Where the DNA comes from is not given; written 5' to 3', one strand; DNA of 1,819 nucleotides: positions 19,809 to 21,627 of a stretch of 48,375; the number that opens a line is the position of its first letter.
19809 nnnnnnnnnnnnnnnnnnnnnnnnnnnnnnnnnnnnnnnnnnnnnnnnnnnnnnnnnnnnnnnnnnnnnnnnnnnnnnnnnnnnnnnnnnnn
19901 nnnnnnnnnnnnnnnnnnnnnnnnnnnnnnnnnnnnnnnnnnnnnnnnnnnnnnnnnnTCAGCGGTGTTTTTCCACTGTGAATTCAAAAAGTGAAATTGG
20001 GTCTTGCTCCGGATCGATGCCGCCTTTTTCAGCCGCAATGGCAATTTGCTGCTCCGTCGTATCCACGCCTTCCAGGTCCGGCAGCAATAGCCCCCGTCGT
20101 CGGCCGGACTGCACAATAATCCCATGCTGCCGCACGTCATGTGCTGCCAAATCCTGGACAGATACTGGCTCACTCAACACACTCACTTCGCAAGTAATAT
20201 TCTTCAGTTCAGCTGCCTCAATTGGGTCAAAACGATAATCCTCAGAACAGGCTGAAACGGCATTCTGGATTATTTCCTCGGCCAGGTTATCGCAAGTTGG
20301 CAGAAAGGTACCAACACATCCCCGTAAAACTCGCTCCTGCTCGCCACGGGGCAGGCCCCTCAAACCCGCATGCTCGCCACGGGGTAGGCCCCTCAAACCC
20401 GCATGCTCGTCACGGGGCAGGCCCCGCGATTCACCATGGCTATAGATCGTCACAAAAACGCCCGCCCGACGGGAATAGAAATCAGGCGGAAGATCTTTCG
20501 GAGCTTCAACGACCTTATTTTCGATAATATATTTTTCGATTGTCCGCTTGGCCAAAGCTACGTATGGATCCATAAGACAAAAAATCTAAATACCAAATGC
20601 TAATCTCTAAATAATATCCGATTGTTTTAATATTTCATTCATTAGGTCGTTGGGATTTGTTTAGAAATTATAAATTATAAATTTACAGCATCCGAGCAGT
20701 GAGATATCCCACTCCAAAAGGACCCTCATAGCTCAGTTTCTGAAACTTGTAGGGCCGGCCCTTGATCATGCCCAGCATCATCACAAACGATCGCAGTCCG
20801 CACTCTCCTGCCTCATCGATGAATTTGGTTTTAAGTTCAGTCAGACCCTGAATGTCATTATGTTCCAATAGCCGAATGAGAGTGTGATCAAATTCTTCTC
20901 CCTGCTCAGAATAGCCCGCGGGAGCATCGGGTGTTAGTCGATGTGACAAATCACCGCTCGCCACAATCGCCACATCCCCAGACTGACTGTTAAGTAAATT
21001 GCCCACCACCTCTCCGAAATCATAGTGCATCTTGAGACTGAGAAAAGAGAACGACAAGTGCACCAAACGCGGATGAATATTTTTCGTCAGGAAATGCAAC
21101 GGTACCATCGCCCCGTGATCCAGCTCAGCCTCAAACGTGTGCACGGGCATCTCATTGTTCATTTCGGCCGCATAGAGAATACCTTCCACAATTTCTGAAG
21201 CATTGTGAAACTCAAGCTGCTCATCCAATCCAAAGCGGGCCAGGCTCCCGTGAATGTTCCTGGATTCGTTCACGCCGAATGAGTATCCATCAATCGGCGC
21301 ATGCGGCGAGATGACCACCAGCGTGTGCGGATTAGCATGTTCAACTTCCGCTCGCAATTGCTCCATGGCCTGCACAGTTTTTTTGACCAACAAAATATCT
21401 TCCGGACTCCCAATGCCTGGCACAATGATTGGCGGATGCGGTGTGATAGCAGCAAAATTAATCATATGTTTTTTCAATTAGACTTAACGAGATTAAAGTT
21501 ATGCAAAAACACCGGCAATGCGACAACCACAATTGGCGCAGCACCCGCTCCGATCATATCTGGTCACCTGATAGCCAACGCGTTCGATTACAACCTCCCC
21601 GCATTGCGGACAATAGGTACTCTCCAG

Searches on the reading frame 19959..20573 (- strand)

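Call 6: search_protein_families(library=pfam, proteins=[window:19959-20573:-], max_evalue=0.01)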
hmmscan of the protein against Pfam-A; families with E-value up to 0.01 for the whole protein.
window:19959-20573:- (204 aa): 1 family
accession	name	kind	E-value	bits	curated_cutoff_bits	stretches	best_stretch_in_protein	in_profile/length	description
PF01871.22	AMMECR1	-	2.1e-39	135.1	25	1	80-202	41-167/168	AMMECR1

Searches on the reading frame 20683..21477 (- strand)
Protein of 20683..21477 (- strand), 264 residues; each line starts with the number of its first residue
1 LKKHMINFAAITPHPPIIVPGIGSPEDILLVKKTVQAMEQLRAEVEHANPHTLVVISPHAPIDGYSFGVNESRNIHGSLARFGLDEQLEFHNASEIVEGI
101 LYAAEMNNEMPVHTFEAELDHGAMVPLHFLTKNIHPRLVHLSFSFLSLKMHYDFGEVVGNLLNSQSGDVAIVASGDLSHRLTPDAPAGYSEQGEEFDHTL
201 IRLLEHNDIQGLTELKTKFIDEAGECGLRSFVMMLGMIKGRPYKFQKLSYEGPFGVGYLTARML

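Call 6: search_protein_families(library=pfam, proteins=[window:20683-21477:-], max_evalue=0.01)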
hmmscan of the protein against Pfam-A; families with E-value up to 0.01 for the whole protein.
window:20683-21477:- (264 aa): 2 families
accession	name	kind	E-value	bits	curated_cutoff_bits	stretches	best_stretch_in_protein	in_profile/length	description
PF02900.23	LigB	-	1.2e-39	136.5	26.3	1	9-258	2-266/269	Catalytic LigB subunit of aromatic ring-opening dioxygenase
PF01875.22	Memo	-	7.7e-05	22.5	27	1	111-251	112-250/269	Memo-like protein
